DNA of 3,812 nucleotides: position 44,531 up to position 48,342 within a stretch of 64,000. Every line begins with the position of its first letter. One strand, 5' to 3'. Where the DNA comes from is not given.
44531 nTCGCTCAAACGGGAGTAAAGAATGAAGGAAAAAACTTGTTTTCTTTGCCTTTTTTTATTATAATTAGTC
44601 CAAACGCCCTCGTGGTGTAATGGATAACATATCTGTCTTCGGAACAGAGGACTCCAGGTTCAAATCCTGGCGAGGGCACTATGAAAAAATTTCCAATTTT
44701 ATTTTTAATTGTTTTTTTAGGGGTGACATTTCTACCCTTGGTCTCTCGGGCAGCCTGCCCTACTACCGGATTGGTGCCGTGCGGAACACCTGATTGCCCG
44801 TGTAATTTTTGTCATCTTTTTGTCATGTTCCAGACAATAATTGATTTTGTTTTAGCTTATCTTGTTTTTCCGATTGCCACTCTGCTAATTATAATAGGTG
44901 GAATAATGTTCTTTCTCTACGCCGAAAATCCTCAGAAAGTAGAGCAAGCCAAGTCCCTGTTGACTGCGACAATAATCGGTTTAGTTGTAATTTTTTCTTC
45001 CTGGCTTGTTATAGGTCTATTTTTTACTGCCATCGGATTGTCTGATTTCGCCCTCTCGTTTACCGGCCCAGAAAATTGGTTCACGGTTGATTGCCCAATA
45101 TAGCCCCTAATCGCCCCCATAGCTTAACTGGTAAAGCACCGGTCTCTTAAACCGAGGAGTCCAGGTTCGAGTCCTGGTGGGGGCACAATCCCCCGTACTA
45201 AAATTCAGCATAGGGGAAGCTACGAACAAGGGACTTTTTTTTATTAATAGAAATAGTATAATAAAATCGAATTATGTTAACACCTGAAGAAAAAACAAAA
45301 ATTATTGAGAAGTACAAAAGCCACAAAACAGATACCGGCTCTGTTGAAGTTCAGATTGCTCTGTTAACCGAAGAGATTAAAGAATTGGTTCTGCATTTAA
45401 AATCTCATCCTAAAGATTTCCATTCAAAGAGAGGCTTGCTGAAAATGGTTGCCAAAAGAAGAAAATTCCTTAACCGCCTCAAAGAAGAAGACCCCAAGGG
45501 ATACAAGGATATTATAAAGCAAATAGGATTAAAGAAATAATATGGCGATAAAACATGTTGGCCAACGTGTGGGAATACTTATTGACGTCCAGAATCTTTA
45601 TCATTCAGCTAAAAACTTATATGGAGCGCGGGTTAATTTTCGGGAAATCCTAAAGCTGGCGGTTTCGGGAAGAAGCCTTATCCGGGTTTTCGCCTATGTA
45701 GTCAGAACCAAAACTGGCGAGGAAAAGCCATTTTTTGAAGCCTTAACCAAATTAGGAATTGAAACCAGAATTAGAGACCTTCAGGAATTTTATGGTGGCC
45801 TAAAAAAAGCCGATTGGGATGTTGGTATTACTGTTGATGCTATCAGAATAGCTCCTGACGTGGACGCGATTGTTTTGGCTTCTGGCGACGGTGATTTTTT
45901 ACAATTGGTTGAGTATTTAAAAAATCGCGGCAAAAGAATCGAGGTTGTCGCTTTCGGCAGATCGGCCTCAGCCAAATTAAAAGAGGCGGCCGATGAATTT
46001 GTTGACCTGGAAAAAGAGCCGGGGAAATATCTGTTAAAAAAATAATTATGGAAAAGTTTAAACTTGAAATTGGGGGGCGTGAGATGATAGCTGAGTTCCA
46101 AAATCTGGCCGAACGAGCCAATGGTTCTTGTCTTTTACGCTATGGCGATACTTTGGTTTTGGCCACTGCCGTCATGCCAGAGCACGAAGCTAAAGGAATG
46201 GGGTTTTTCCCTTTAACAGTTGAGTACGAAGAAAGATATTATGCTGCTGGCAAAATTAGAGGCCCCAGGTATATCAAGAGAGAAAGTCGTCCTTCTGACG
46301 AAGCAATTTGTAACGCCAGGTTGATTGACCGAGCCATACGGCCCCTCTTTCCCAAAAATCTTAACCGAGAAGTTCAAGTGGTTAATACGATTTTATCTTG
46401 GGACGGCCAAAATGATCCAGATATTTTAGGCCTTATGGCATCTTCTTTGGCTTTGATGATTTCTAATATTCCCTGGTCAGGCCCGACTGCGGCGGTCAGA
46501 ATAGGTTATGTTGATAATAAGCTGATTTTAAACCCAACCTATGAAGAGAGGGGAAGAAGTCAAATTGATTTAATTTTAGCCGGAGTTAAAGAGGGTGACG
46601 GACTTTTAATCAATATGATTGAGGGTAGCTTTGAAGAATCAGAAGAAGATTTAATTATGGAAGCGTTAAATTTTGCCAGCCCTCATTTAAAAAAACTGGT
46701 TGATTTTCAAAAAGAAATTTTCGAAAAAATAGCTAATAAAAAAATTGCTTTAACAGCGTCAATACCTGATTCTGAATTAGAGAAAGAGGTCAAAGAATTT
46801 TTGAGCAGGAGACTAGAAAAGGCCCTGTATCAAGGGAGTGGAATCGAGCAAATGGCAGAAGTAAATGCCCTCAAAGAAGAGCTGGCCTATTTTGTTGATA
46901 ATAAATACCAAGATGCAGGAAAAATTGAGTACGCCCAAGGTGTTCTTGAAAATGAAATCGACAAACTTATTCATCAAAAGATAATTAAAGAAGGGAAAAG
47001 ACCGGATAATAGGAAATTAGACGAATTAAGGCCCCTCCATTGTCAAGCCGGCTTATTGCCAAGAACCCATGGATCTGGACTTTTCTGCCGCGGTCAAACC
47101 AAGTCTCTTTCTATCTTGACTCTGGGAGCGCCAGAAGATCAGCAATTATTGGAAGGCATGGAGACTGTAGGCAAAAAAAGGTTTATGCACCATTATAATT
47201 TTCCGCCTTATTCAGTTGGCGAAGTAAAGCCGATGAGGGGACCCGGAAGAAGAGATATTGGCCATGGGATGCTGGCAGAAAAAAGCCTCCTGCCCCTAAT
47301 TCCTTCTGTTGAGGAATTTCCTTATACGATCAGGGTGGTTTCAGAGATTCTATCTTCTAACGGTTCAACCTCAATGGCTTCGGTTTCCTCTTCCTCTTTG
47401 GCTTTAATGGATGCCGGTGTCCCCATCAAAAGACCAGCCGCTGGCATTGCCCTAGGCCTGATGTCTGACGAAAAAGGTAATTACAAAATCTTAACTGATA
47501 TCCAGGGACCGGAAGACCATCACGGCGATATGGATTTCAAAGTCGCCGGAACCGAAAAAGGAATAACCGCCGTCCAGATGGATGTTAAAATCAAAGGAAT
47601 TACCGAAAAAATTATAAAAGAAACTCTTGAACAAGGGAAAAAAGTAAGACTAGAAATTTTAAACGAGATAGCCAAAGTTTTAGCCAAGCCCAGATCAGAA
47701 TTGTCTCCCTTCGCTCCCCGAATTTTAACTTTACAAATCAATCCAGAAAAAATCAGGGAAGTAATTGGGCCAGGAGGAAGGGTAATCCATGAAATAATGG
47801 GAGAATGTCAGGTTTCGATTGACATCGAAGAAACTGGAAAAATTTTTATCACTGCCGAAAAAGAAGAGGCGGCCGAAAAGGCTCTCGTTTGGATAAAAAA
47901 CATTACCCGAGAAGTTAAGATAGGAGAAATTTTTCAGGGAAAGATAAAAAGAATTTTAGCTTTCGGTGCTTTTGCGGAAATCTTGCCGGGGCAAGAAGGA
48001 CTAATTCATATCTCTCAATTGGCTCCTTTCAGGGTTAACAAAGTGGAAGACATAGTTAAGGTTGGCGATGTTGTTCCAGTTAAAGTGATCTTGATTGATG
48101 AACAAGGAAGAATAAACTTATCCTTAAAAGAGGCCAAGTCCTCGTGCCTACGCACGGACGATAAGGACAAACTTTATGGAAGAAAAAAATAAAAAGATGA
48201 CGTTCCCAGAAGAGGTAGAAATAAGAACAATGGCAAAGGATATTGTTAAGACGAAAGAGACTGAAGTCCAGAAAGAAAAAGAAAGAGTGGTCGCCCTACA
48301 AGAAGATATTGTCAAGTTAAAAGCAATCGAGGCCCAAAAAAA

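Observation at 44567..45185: Protein-coding pilin gene punctuated by tRNAs: promoter, tRNA-Arg, 2 nt, ORF, 9 nt, tRNA-Lys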

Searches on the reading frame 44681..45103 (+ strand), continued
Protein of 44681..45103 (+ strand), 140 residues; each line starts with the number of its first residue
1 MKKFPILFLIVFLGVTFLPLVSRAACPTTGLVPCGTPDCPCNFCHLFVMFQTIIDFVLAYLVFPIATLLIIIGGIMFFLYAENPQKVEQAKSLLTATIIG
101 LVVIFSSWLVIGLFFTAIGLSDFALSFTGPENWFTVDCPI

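Call 71: search_protein_families(library=pfam, proteins=[L020:3638-4414:+, L016:2043-2792:+, L090:963-1733:+, L024:1128-1748:+], max_evalue=0.1)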
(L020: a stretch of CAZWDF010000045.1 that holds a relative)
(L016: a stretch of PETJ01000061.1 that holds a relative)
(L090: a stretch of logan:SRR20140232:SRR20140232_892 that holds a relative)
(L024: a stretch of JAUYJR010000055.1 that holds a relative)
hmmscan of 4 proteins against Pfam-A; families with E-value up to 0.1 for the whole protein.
L020:3638-4414:+ (258 aa): 1 family
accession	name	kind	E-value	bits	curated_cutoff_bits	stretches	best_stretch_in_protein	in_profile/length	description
PF25787.1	HTH_SB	-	0.0046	17.1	43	1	17-46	10-39/53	Sleeping Beauty transposase HTH domain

L016:2043-2792:+ (249 aa): 11 families
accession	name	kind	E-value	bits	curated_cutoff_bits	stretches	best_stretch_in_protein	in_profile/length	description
PF13518.12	HTH_28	-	2.5e-06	27.9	25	1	10-41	2-33/52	Helix-turn-helix domain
PF11870.13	LutB_C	-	5.4e-05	23.9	26.8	1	206-240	43-74/88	Lactate utilisation protein B, C-terminal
PF13384.12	HTH_23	-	0.00011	22.3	24.6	1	9-38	6-35/50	Homeodomain-like domain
PF08281.18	Sigma70_r4_2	-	0.00011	22.2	25.7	1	9-39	14-45/54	Sigma-70, region 4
PF13411.12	MerR_1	-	0.00098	19.6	21.6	1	23-58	3-41/69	MerR HTH family regulatory protein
PF13936.12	HTH_38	-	0.0032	17.6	27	1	17-37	17-37/44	Helix-turn-helix domain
PF25787.1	HTH_SB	-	0.0048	17.1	43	1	9-37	11-39/53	Sleeping Beauty transposase HTH domain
PF01527.26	HTH_Tnp_1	-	0.0098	16.5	24.1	0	5-40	6-43/75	Transposase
PF04218.19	CENP-B_N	-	0.018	15.1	21.2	1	10-42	12-44/53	CENP-B N-terminal DNA-binding domain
PF04545.22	Sigma70_r4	-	0.026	14.5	24.1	1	18-38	18-38/50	Sigma-70, region 4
PF01381.28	HTH_3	-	0.032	14.7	23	0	18-40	7-29/55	Helix-turn-helix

L090:963-1733:+ (256 aa): 5 families
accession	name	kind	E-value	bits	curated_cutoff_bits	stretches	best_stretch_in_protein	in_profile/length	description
PF25787.1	HTH_SB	-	0.00098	19.3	43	1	10-39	10-39/53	Sleeping Beauty transposase HTH domain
PF04218.19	CENP-B_N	-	0.0063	16.6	21.2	1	12-44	12-44/53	CENP-B N-terminal DNA-binding domain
PF13411.12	MerR_1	-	0.028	15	21.6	0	25-76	3-56/69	MerR HTH family regulatory protein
PF18548.6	MetOD2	-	0.046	14.1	30.6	1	25-86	25-87/88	Metanogen output domain 2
PF13384.12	HTH_23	-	0.065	13.5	24.6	0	11-45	6-40/50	Homeodomain-like domain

L024:1128-1748:+ (206 aa): 0 families

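Call 72: search_solved_structures(query=L020:3638-4414:+, max_evalue=1)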
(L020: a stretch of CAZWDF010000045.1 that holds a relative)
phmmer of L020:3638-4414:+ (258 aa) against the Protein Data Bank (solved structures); distinct sequences matched with E-value up to 1: 4.
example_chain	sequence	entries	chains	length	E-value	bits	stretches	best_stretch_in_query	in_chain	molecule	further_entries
4i9y_A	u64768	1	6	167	0.52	12.9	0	179-227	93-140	E3 SUMO-protein ligase RanBP2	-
3jcj_f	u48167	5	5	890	0.59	12.8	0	65-133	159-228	Translation initiation factor IF-2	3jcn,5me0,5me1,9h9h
4lqw_A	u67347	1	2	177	0.6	12.7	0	179-227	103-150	E3 SUMO-protein ligase RanBP2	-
7ung_l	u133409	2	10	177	0.7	12.5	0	41-101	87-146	Protein Flattop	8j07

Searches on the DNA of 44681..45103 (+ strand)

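Call 32: search_rna_families(sources=[L018, L020, L031, L032, L033, L083, L006, L014, L015, L010, L002], threshold=evalue, max_evalue=1)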
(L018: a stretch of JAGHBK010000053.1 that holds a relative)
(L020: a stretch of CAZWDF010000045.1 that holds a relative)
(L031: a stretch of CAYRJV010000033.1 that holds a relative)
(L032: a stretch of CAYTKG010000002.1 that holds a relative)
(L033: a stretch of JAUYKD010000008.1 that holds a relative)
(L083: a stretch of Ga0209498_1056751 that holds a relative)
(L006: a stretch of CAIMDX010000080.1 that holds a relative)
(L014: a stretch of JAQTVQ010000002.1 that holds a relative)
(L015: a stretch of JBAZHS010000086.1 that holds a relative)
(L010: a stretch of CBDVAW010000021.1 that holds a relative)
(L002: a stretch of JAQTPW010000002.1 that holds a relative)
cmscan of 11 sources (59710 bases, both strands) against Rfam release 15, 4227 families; matches with E-value up to 1: 54.
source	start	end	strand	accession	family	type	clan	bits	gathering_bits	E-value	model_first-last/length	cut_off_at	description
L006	3402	3474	+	RF00005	tRNA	Gene; tRNA;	CL00001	74.9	29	1.3e-14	1-71/71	no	tRNA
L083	1663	1735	+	RF00005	tRNA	Gene; tRNA;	CL00001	73.8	29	2.6e-14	1-71/71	no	tRNA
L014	3359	3431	+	RF00005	tRNA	Gene; tRNA;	CL00001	73.7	29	2.8e-14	1-71/71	no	tRNA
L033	2796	2869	+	RF00005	tRNA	Gene; tRNA;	CL00001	73.4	29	3.3e-14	1-71/71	no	tRNA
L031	2635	2706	+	RF00005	tRNA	Gene; tRNA;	CL00001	73.1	29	4.1e-14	1-71/71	no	tRNA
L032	2386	2458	+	RF00005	tRNA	Gene; tRNA;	CL00001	71.7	29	9.8e-14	1-71/71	no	tRNA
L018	2753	2824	+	RF00005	tRNA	Gene; tRNA;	CL00001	71.2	29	1.3e-13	1-71/71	no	tRNA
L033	3358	3430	+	RF00005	tRNA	Gene; tRNA;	CL00001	70.3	29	2.4e-13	1-71/71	no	tRNA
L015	813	885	+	RF00005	tRNA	Gene; tRNA;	CL00001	70.2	29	2.6e-13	1-71/71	no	tRNA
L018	734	804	-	RF00005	tRNA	Gene; tRNA;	CL00001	69.5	29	4.1e-13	1-71/71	no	tRNA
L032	1631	1702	+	RF00005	tRNA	Gene; tRNA;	CL00001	69.2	29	4.8e-13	1-71/71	no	tRNA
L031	3553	3625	+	RF00005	tRNA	Gene; tRNA;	CL00001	68.2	29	9.2e-13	1-71/71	no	tRNA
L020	4417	4488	+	RF00005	tRNA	Gene; tRNA;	CL00001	67.9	29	1.1e-12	1-71/71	no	tRNA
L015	176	249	+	RF00005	tRNA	Gene; tRNA;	CL00001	66.5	29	2.7e-12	1-71/71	no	tRNA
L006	2797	2870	+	RF00005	tRNA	Gene; tRNA;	CL00001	66.4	29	2.8e-12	1-71/71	no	tRNA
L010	3490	3562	+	RF00005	tRNA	Gene; tRNA;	CL00001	65.7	29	4.5e-12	1-71/71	no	tRNA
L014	2742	2814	+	RF00005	tRNA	Gene; tRNA;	CL00001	64.7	29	8.4e-12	1-71/71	no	tRNA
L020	407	477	-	RF00005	tRNA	Gene; tRNA;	CL00001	64.2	29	1.1e-11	1-71/71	no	tRNA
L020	2782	2853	+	RF00005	tRNA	Gene; tRNA;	CL00001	63.5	29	1.8e-11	1-71/71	no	tRNA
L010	1064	1137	-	RF00005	tRNA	Gene; tRNA;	CL00001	63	29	2.5e-11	1-71/71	no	tRNA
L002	1419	1490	+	RF00005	tRNA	Gene; tRNA;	CL00001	63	29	2.4e-11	1-71/71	no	tRNA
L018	3349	3422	+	RF00005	tRNA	Gene; tRNA;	CL00001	62.1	29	4.4e-11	1-71/71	no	tRNA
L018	923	994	-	RF00005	tRNA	Gene; tRNA;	CL00001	62.1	29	4.5e-11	1-71/71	no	tRNA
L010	2758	2829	+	RF00005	tRNA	Gene; tRNA;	CL00001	60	29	1.7e-10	1-71/71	no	tRNA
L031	487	558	-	RF00005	tRNA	Gene; tRNA;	CL00001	59.6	29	2.1e-10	1-71/71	no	tRNA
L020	1103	1173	-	RF00005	tRNA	Gene; tRNA;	CL00001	58.8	29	3.5e-10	1-71/71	no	tRNA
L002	3363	3435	+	RF00005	tRNA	Gene; tRNA;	CL00001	58.8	29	3.6e-10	1-71/71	no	tRNA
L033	1124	1196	-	RF00005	tRNA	Gene; tRNA;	CL00001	58.5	29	4.3e-10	1-71/71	no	tRNA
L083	921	992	+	RF00005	tRNA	Gene; tRNA;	CL00001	58.3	29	4.8e-10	1-71/71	no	tRNA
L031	310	380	-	RF00005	tRNA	Gene; tRNA;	CL00001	57.7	29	7.3e-10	1-71/71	no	tRNA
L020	4417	4489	-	RF04354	Plastid-ycf2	Cis-reg;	-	32.8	65.7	0.0059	1-75/75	no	Plastid-ycf2 5UTR RNA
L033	3358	3431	-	RF04354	Plastid-ycf2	Cis-reg;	-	32.2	65.7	0.0084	1-75/75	no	Plastid-ycf2 5UTR RNA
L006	257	364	+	RF04211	MIR5185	Gene; miRNA;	-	30.7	101.7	0.057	1-111/111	no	MIR5185 microRNA precursor family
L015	813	886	-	RF04354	Plastid-ycf2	Cis-reg;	-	29.3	65.7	0.051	1-75/75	no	Plastid-ycf2 5UTR RNA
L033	2796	2870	-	RF04354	Plastid-ycf2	Cis-reg;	-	29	65.7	0.063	1-75/75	no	Plastid-ycf2 5UTR RNA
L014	3359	3432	-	RF04354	Plastid-ycf2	Cis-reg;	-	28.8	65.7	0.07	1-75/75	no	Plastid-ycf2 5UTR RNA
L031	3553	3626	-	RF04354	Plastid-ycf2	Cis-reg;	-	28.7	65.7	0.077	1-75/75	no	Plastid-ycf2 5UTR RNA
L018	733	804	+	RF04354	Plastid-ycf2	Cis-reg;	-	27.6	65.7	0.15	1-75/75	no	Plastid-ycf2 5UTR RNA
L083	1663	1736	-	RF04354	Plastid-ycf2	Cis-reg;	-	27.6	65.7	0.15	1-75/75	no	Plastid-ycf2 5UTR RNA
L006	2613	2726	-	RF04211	MIR5185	Gene; miRNA;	-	27.6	101.7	0.35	1-111/111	no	MIR5185 microRNA precursor family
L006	926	1032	+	RF04211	MIR5185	Gene; miRNA;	-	27.4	101.7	0.4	1-111/111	no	MIR5185 microRNA precursor family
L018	3349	3423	-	RF04354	Plastid-ycf2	Cis-reg;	-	27.1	65.7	0.21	1-75/75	no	Plastid-ycf2 5UTR RNA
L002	1419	1489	+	RF01684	mascRNA-menRNA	Gene;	-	27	42.5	0.27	1-56/56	no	MALAT1-associated small cytoplasmic RNA/MEN beta RNA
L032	2386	2459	-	RF04354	Plastid-ycf2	Cis-reg;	-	26.9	65.7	0.23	1-75/75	no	Plastid-ycf2 5UTR RNA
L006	3402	3475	-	RF04354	Plastid-ycf2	Cis-reg;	-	26.4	65.7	0.33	1-75/75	no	Plastid-ycf2 5UTR RNA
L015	176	250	-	RF04354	Plastid-ycf2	Cis-reg;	-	26.4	65.7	0.31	1-75/75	no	Plastid-ycf2 5UTR RNA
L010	3490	3563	-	RF04354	Plastid-ycf2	Cis-reg;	-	26.4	65.7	0.32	1-75/75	no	Plastid-ycf2 5UTR RNA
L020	2782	2852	+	RF01684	mascRNA-menRNA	Gene;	-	26.3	42.5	0.43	1-56/56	no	MALAT1-associated small cytoplasmic RNA/MEN beta RNA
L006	930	1036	-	RF04211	MIR5185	Gene; miRNA;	-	26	101.7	0.89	1-111/111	no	MIR5185 microRNA precursor family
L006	2797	2871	-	RF04354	Plastid-ycf2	Cis-reg;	-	25.2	65.7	0.7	1-75/75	no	Plastid-ycf2 5UTR RNA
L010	2758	2830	-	RF04354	Plastid-ycf2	Cis-reg;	-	24.9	65.7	0.82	1-75/75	no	Plastid-ycf2 5UTR RNA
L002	3805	3902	+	RF00114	S15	Cis-reg; leader;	CL00121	23.6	39.5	0.28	1-117/117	no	Ribosomal S15 leader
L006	255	363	-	RF04153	MIR856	Gene; miRNA;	-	21.1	297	0.69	1-258/258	no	MIR856 microRNA precursor family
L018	675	720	-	RF00023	tmRNA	Gene;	CL00001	20.1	47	0.00038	1-374/374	no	transfer-messenger RNA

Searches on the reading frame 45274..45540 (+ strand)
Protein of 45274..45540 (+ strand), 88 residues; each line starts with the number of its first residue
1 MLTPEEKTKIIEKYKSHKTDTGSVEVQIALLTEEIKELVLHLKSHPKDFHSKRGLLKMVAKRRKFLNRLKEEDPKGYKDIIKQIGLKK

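Call 4: search_protein_families(library=pfam, proteins=[window:45274-45540:+], max_evalue=0.01)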
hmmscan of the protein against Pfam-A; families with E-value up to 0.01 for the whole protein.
window:45274-45540:+ (88 aa): 1 family
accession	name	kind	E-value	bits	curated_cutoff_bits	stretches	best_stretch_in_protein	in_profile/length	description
PF00312.27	Ribosomal_S15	-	3.7e-31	107.5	31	1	7-87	1-81/81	Ribosomal protein S15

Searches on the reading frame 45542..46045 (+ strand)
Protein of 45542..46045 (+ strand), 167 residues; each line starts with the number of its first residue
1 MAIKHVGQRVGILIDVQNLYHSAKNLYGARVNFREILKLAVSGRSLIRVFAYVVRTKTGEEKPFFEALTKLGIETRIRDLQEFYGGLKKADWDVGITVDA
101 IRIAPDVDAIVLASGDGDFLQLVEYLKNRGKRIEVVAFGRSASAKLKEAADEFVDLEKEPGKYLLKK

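Call 4: search_protein_families(library=pfam, proteins=[window:45542-46045:+], max_evalue=0.01)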
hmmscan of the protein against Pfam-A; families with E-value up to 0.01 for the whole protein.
window:45542-46045:+ (167 aa): 2 families
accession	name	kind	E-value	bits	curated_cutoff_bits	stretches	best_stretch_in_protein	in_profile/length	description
PF01936.24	NYN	-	1.3e-33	117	24.2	1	9-157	1-145/145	NYN domain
PF02572.21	CobA_CobO_BtuR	-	0.006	17.2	25.7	0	121-158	118-155/172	ATP:corrinoid adenosyltransferase BtuR/CobO/CobP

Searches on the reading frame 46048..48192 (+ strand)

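Call 35: search_protein_families(library=pfam, proteins=[window:46048-48192:+], max_evalue=0.001)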
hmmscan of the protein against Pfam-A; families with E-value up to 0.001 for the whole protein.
window:46048-48192:+ (714 aa): 4 families
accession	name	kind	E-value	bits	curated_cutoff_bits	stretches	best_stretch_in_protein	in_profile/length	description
PF01138.27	RNase_PH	-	4.8e-55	185.9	25.5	2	10-142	2-130/130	3' exoribonuclease family, domain 1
PF03725.20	RNase_PH_C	-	1.2e-17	64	20.8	2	145-210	1-64/67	3' exoribonuclease family, domain 2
PF00575.29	S1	-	1.6e-15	57.7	22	1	623-694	2-74/74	S1 RNA binding domain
PF00013.35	KH_1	-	3.8e-09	36.6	21.5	1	560-617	2-65/66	KH domain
